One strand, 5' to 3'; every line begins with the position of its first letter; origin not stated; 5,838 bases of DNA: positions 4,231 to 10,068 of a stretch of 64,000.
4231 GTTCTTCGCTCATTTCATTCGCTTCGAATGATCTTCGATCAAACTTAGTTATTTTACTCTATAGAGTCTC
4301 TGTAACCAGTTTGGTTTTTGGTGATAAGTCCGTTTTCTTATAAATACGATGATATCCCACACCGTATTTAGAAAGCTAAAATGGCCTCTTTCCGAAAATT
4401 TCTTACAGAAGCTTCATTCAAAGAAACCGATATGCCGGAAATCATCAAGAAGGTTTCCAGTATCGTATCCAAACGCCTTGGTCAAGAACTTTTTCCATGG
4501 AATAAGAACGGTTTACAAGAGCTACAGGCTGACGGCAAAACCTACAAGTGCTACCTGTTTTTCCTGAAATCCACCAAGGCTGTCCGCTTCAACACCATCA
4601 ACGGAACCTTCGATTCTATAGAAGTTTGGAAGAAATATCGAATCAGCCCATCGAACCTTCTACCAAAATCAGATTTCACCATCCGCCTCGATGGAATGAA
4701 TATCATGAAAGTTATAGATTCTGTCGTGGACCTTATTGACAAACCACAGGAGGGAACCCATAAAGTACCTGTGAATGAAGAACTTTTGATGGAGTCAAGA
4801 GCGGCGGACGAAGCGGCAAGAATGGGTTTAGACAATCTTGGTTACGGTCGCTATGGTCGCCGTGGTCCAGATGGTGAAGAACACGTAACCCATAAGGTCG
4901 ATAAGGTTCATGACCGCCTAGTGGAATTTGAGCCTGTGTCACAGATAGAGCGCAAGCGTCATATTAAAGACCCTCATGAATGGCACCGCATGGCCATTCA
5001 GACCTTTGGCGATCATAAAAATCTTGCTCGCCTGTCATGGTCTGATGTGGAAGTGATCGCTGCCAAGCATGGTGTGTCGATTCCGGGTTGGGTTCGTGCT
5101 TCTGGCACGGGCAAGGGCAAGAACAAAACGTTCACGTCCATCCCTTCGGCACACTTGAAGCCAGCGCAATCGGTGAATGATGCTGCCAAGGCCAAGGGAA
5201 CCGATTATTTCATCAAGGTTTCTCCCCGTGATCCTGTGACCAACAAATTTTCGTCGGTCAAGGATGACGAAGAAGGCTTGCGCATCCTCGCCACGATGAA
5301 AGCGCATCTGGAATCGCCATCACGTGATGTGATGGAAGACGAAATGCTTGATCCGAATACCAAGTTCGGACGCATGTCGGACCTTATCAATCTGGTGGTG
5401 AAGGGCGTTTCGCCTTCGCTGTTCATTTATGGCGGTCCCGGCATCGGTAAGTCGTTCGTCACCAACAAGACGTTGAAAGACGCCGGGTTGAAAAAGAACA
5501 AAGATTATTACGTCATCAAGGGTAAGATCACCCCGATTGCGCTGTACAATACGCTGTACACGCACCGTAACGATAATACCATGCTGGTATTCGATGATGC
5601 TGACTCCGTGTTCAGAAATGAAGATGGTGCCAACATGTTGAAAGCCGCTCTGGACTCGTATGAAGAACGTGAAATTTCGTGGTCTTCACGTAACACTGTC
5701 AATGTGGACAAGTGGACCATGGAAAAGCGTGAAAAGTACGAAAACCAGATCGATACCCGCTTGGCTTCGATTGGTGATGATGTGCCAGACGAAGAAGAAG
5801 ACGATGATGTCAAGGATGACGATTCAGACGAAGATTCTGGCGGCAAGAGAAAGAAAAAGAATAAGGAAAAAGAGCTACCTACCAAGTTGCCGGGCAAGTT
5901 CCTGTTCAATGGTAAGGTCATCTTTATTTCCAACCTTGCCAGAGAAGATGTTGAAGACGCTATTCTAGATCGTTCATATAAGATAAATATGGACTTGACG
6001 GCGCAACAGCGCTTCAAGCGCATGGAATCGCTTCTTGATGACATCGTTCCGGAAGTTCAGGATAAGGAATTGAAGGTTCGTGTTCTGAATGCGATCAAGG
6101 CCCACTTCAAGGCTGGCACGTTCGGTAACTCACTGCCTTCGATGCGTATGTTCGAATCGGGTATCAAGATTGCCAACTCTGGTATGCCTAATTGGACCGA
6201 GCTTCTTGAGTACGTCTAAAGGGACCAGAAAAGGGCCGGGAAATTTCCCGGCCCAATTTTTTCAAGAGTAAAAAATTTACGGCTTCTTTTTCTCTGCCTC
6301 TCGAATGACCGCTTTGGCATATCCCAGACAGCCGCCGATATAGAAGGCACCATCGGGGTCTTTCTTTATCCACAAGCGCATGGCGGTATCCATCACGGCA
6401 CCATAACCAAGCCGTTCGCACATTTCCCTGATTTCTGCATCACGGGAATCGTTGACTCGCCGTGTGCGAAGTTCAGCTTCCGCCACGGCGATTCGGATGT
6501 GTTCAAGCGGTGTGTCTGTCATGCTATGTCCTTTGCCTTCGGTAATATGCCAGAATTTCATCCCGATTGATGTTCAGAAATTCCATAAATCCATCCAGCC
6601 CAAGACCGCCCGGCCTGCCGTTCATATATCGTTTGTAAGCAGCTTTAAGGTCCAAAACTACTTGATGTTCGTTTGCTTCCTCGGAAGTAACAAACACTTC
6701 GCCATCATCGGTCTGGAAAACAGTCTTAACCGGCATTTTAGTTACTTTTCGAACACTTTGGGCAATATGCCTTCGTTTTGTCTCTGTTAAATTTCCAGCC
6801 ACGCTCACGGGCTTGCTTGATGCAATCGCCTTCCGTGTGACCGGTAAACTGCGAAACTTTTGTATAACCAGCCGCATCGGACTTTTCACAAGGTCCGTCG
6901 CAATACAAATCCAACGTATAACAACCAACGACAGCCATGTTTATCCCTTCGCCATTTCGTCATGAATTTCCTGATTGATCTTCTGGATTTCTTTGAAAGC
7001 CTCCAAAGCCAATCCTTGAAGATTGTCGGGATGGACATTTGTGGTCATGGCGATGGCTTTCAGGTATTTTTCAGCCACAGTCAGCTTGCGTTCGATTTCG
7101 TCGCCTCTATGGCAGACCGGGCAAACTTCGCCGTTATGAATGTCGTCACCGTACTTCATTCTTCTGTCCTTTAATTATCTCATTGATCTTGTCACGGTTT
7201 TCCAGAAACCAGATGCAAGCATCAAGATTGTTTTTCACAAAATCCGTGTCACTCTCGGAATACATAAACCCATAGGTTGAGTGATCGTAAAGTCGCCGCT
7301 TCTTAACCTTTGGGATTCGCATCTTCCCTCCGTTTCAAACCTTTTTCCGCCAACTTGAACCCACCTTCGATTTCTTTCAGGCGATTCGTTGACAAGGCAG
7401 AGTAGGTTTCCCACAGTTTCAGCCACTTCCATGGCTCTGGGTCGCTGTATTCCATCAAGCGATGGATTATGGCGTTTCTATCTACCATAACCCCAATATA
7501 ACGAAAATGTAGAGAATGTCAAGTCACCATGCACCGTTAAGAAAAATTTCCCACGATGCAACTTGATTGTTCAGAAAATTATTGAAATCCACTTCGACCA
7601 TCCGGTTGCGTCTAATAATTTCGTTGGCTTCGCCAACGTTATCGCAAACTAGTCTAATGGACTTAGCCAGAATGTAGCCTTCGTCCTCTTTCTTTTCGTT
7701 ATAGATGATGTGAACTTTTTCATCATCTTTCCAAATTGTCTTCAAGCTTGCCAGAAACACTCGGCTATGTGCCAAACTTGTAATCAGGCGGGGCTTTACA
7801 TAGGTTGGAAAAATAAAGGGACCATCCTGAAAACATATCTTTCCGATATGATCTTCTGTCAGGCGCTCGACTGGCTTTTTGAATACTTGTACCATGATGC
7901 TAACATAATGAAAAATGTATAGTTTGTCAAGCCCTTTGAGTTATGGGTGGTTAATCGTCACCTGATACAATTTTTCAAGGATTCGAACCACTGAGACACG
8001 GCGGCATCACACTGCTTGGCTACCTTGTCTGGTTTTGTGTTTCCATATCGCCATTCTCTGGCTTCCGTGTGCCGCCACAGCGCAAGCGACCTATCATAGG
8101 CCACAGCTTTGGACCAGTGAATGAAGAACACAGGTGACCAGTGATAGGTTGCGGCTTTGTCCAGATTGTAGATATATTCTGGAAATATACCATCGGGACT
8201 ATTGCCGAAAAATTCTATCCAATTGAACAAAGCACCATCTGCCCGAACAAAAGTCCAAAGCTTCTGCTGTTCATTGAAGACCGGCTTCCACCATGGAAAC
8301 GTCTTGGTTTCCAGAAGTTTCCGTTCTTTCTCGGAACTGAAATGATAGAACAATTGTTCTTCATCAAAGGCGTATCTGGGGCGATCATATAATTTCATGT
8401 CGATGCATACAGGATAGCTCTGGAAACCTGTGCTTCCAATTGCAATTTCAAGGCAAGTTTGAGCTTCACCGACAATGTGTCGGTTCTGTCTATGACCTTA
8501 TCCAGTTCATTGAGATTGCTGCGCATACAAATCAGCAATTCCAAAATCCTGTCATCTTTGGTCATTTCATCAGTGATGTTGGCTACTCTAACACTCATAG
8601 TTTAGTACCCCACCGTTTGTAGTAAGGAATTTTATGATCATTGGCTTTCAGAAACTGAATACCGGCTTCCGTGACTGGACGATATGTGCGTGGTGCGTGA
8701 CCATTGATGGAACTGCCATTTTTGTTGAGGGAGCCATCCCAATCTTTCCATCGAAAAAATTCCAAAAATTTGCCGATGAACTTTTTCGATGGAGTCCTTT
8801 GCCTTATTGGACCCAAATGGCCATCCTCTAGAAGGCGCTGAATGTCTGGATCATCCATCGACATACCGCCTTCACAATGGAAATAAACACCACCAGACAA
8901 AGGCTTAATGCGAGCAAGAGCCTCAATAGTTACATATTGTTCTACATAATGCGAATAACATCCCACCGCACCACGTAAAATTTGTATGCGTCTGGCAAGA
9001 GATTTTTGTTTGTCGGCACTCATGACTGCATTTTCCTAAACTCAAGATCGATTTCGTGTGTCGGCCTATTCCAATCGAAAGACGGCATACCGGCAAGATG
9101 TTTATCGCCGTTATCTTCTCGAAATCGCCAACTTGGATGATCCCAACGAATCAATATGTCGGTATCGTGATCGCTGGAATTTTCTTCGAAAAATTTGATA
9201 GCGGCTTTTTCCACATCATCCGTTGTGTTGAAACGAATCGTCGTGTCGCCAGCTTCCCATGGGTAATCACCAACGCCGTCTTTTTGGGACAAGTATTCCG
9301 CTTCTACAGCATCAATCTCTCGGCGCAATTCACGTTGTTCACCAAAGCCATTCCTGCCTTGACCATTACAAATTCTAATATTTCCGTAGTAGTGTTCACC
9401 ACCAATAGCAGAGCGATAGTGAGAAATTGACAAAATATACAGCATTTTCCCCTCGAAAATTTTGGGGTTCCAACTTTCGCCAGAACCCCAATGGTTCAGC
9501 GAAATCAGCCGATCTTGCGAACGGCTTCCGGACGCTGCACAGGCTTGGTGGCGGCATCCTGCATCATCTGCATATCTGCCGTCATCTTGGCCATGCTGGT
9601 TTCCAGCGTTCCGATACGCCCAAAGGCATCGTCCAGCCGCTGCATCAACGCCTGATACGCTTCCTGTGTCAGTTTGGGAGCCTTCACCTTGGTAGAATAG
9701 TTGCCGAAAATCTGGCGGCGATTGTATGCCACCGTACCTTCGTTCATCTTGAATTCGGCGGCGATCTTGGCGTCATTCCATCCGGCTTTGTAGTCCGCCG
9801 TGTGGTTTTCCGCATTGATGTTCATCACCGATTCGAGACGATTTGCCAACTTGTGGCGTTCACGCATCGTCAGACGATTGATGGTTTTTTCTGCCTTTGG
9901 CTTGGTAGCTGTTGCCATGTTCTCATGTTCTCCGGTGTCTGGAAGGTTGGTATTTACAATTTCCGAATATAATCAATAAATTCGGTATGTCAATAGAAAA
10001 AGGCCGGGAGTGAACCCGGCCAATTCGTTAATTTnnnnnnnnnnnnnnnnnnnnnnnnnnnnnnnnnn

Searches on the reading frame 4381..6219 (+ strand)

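Call 9: search_protein_families(library=phrogs, proteins=[window:4381-6219:+])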
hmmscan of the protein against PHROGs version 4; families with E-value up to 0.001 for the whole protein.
window:4381-6219:+ (612 aa): 2 families
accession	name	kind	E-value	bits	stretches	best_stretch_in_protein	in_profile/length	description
phrog_1250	-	unknown function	5.6e-39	135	1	275-438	42-197/327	unknown function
phrog_14322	-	unknown function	0.00089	19.6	1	333-424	215-307/398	-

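Call 16: search_protein_families(library=pfam, proteins=[window:4381-6219:+], max_evalue=0.01)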
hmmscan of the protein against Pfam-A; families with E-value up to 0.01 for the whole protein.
window:4381-6219:+ (612 aa): 2 families
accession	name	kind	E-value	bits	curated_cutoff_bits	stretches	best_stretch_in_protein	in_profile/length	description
PF13191.12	AAA_16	-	0.00041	21.3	32.6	1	333-393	13-70/167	AAA ATPase domain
PF02724.19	CDC45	-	0.0058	15.4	34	1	370-497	73-199/624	CDC45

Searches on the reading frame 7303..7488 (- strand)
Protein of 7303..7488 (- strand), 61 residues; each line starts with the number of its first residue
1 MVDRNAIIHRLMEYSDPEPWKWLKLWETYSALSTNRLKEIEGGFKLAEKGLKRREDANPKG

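Call 16: search_protein_families(library=pfam, proteins=[window:7303-7488:-], max_evalue=0.01)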
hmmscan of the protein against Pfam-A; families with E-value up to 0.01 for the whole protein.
window:7303-7488:- (61 aa): 1 family
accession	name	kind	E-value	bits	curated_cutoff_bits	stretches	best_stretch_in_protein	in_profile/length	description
PF21956.1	DUF6922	-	0.0046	16.8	27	1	3-24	19-40/52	Family of unknown function (DUF6922)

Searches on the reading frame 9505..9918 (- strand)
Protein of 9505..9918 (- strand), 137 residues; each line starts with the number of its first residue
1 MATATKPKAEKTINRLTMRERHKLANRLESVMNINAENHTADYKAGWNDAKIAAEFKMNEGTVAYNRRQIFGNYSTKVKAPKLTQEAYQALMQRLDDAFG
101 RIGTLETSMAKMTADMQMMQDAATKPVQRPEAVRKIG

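Call 16: search_protein_families(library=pfam, proteins=[window:9505-9918:-], max_evalue=0.01)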
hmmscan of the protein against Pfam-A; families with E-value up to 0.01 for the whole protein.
window:9505-9918:- (137 aa): 1 family
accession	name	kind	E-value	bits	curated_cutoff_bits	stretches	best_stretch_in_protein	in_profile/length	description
PF17944.6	Arg_decarbox_C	-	0.00011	23.1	23.3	0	62-98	7-44/51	Arginine decarboxylase C-terminal helical extension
